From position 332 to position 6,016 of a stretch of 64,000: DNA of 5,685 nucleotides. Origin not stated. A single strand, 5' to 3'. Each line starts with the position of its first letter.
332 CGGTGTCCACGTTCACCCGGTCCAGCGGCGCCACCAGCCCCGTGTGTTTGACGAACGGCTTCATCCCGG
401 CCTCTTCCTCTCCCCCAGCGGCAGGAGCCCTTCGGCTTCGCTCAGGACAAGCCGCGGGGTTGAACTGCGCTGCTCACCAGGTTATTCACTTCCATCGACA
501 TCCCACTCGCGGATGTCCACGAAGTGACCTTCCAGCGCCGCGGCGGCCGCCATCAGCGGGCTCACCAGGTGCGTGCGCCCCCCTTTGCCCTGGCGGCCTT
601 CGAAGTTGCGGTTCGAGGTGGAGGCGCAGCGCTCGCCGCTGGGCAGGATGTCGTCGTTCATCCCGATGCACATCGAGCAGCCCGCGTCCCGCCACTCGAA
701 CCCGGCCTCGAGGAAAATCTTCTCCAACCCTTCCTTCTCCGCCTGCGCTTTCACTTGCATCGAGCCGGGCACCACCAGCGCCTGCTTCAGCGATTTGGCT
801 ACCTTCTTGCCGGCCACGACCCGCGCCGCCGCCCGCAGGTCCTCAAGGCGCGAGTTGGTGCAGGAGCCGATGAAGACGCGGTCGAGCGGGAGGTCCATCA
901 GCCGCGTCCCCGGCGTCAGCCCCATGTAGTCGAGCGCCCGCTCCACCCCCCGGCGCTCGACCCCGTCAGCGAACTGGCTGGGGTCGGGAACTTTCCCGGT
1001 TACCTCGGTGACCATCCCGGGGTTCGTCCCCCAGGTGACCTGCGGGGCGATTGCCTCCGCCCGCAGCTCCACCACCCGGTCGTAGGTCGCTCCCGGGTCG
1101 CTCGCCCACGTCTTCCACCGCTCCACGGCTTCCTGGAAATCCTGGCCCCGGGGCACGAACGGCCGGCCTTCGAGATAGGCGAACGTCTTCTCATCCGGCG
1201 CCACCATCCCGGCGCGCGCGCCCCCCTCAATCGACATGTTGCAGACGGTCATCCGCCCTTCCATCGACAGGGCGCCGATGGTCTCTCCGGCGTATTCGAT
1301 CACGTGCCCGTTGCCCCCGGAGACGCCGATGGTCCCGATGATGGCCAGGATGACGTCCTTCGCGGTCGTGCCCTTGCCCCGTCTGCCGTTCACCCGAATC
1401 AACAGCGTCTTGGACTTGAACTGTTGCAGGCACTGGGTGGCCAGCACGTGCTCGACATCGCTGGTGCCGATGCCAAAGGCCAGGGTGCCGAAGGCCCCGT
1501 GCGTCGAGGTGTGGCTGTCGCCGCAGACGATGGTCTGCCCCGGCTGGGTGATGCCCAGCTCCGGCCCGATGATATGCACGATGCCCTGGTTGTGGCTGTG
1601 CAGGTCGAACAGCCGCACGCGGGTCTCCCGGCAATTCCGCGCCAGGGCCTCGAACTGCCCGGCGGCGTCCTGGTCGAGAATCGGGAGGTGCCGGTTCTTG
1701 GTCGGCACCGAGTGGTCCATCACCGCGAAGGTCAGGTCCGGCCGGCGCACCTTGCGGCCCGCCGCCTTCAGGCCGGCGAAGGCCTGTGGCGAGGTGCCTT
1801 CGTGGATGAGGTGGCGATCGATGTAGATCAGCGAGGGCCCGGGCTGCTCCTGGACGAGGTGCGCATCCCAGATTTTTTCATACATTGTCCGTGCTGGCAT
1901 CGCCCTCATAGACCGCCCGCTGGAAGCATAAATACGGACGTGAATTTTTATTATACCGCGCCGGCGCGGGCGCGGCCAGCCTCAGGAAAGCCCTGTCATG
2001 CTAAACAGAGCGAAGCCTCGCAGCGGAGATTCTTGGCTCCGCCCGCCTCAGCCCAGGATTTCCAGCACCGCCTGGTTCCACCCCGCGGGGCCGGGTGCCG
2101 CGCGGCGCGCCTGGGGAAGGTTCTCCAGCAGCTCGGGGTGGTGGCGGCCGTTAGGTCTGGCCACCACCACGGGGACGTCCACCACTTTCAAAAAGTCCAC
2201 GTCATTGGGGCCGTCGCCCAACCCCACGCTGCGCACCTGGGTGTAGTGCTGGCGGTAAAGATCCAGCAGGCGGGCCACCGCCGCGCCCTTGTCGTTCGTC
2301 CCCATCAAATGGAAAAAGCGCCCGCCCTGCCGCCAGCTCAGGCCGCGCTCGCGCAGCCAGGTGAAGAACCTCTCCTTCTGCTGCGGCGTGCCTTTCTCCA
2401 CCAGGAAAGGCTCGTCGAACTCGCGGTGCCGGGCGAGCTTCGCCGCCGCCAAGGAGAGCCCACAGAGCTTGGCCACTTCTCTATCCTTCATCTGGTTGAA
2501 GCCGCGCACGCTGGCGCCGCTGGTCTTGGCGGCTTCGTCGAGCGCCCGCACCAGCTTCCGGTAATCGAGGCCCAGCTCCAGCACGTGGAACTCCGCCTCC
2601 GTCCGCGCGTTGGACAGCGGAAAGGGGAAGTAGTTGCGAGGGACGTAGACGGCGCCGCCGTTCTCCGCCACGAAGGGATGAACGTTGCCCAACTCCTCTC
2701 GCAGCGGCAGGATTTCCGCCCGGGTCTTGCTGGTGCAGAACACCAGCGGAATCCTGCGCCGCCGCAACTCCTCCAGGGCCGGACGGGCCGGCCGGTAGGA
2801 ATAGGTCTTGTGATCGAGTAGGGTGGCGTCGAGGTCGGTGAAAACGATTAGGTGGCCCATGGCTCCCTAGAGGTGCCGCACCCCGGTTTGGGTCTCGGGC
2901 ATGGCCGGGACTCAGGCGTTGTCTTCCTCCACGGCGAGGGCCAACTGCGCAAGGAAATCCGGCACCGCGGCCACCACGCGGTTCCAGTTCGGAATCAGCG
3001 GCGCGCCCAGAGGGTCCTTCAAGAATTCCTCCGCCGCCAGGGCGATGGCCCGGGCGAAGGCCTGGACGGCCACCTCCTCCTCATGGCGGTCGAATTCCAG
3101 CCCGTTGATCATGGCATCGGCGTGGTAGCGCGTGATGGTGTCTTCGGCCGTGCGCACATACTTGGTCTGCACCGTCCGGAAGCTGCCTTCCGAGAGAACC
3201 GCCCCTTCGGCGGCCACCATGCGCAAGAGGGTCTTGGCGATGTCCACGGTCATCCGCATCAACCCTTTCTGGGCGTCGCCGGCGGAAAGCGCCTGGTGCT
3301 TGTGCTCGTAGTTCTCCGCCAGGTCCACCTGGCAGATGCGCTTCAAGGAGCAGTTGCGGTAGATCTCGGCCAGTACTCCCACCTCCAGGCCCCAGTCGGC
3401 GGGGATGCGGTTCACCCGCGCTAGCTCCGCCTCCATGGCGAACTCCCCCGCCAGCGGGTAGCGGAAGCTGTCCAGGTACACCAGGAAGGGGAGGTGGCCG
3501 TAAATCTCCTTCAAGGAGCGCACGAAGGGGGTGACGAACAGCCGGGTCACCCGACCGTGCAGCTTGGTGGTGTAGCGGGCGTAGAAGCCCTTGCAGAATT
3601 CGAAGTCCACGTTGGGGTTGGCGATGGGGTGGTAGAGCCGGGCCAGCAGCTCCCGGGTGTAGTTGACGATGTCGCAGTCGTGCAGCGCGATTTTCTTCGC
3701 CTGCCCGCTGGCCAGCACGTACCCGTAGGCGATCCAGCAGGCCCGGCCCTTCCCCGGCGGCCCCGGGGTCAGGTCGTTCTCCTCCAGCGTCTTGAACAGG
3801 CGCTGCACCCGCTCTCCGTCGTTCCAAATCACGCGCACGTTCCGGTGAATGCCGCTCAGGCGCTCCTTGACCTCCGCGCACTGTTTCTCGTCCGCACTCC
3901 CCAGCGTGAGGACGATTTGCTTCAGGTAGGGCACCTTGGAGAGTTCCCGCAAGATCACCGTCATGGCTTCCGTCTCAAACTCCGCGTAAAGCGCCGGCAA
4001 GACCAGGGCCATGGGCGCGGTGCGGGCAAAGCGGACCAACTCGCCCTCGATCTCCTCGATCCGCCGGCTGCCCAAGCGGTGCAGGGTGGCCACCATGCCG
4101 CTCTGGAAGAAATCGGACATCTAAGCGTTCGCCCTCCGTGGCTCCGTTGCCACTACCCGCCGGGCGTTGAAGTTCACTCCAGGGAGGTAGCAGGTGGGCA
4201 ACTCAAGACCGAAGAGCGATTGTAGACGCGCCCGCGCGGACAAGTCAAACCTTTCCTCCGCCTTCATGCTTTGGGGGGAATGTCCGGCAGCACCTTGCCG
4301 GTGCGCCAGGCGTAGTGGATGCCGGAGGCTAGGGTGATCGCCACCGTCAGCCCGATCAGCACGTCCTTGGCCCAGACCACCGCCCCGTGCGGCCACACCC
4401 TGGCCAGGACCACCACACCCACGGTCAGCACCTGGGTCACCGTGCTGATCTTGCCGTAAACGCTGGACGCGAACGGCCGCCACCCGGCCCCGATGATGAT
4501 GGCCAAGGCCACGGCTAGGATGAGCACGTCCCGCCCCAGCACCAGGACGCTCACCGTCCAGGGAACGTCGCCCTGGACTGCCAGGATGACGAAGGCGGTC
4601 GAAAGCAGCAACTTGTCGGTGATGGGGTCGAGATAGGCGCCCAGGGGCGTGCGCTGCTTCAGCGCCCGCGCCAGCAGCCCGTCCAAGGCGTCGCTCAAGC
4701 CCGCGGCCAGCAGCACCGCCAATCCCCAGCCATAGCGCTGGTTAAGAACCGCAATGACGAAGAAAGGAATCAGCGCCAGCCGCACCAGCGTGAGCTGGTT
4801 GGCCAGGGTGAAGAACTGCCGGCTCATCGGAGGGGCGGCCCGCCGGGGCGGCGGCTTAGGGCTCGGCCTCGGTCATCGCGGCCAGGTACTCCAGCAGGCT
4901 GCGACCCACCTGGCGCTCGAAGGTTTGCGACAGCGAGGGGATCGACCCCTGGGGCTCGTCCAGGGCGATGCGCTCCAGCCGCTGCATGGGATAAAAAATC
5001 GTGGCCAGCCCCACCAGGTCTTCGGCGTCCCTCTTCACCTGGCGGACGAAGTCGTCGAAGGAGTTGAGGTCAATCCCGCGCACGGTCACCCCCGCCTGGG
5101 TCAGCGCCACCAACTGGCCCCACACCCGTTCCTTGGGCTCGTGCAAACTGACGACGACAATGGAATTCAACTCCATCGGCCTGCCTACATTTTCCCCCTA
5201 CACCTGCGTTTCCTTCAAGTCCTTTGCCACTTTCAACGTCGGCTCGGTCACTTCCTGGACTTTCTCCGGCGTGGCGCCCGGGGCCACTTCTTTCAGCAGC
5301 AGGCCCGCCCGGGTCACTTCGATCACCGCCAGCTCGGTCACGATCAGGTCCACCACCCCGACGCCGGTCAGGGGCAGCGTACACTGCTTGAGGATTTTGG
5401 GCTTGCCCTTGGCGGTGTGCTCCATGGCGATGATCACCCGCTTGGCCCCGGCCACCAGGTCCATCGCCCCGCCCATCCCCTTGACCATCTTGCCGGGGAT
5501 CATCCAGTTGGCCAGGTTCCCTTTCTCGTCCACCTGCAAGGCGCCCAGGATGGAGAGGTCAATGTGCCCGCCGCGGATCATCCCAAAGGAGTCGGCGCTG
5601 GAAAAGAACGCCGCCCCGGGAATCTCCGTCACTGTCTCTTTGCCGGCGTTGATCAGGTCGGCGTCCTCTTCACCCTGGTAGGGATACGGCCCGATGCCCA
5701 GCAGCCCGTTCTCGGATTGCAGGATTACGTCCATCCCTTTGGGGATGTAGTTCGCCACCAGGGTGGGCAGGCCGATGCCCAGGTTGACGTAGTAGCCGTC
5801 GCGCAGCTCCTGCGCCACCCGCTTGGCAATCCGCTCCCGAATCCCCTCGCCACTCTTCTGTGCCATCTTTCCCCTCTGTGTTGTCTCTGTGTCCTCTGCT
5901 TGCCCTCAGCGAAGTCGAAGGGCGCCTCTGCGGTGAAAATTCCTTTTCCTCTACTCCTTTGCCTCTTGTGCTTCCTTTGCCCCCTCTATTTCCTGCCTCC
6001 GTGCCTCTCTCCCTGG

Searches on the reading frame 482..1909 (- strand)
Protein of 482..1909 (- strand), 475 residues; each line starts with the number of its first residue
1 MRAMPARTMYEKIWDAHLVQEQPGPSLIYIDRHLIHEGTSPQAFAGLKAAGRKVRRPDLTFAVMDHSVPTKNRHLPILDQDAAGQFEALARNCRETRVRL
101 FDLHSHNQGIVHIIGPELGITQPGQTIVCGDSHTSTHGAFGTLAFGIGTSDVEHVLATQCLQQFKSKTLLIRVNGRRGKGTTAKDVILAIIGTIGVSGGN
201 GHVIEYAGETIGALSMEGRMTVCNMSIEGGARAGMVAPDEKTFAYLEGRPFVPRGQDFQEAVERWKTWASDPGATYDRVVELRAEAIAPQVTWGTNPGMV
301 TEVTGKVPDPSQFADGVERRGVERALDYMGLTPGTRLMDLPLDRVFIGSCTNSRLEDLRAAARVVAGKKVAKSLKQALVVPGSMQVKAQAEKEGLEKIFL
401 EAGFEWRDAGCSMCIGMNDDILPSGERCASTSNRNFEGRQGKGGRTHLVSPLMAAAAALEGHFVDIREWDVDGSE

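Call 24: search_protein_families(library=pfam, proteins=[window:482-1909:-], max_evalue=0.001)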
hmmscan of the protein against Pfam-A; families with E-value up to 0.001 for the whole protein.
window:482-1909:- (475 aa): 1 family
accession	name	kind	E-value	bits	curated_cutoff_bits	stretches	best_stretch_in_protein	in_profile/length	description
PF00330.25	Aconitase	-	5.9e-175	583.1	28.7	1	11-461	1-463/463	Aconitase family (aconitate hydratase)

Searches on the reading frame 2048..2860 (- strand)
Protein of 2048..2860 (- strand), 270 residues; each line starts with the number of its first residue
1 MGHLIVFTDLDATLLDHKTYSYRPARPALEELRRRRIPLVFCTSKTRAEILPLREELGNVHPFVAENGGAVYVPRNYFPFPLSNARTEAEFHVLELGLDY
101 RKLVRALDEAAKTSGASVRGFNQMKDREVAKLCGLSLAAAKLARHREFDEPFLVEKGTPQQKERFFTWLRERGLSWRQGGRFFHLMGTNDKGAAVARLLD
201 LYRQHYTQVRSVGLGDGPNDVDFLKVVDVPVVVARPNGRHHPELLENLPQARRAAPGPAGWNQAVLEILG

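Call 24: search_protein_families(library=pfam, proteins=[window:2048-2860:-], max_evalue=0.001)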
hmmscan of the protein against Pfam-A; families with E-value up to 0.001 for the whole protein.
window:2048-2860:- (270 aa): 2 families
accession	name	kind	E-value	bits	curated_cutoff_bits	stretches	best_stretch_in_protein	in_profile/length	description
PF08282.18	Hydrolase_3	-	1.1e-11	45.4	20.9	1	6-72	1-67/255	haloacid dehalogenase-like hydrolase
PF05116.19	S6PP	-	4.6e-05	23.6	20.3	0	4-62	3-61/247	Sucrose-6F-phosphate phosphohydrolase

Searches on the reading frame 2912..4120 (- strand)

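Call 24: search_protein_families(library=pfam, proteins=[window:2912-4120:-], max_evalue=0.001)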
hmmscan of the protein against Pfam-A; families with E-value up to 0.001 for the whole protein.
window:2912-4120:- (402 aa): 0 families

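Call 26: search_protein_families(library=ncbifam, proteins=[window:2912-4120:-], max_evalue=0.00001)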
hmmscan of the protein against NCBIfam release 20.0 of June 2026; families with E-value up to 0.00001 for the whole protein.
window:2912-4120:- (402 aa): 2 families
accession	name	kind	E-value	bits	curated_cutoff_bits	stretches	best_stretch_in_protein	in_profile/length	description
NF040724.1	GpgS_Meth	equivalog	1.1e-108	363.6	700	1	5-401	3-399/402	glucosyl-3-phosphoglycerate synthase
NF010496.0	PRK13915.1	equivalog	3e-19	69.2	262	1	118-323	98-289/307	glucosyl-3-phosphoglycerate synthase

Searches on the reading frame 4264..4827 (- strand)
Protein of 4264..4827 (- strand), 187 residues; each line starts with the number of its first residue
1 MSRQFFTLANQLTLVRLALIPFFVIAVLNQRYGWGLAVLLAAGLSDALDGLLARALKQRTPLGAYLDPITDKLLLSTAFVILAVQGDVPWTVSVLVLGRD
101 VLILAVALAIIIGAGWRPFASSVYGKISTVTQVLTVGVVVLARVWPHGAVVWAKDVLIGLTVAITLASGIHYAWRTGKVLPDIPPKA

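Call 25: search_protein_families(library=pfam, proteins=[window:4264-4827:-], max_evalue=0.001)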
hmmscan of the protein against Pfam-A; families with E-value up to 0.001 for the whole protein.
window:4264-4827:- (187 aa): 1 family
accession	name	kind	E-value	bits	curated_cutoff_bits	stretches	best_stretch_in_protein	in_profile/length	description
PF01066.26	CDP-OH_P_transf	-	7.4e-32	111.3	22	1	6-165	1-150/152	CDP-alcohol phosphatidyltransferase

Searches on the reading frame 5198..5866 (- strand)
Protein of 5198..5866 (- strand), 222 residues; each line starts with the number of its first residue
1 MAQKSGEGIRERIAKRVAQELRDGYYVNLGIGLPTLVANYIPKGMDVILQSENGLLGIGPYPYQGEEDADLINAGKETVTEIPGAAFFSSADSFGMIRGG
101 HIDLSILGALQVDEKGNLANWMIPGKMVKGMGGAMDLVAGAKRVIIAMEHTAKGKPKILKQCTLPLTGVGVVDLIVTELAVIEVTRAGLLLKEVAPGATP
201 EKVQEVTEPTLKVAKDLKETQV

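Call 25: search_protein_families(library=pfam, proteins=[window:5198-5866:-], max_evalue=0.001)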
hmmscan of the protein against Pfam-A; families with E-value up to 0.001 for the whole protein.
window:5198-5866:- (222 aa): 2 families
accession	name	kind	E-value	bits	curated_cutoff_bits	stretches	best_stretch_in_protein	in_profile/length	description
PF01144.29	CoA_trans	-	2.3e-51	174.7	23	1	11-205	2-216/217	Coenzyme A transferase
PF13336.12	AcetylCoA_hyd_C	-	4.4e-06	27.1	23.7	1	104-184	36-126/154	Acetyl-CoA hydrolase/transferase C-terminal domain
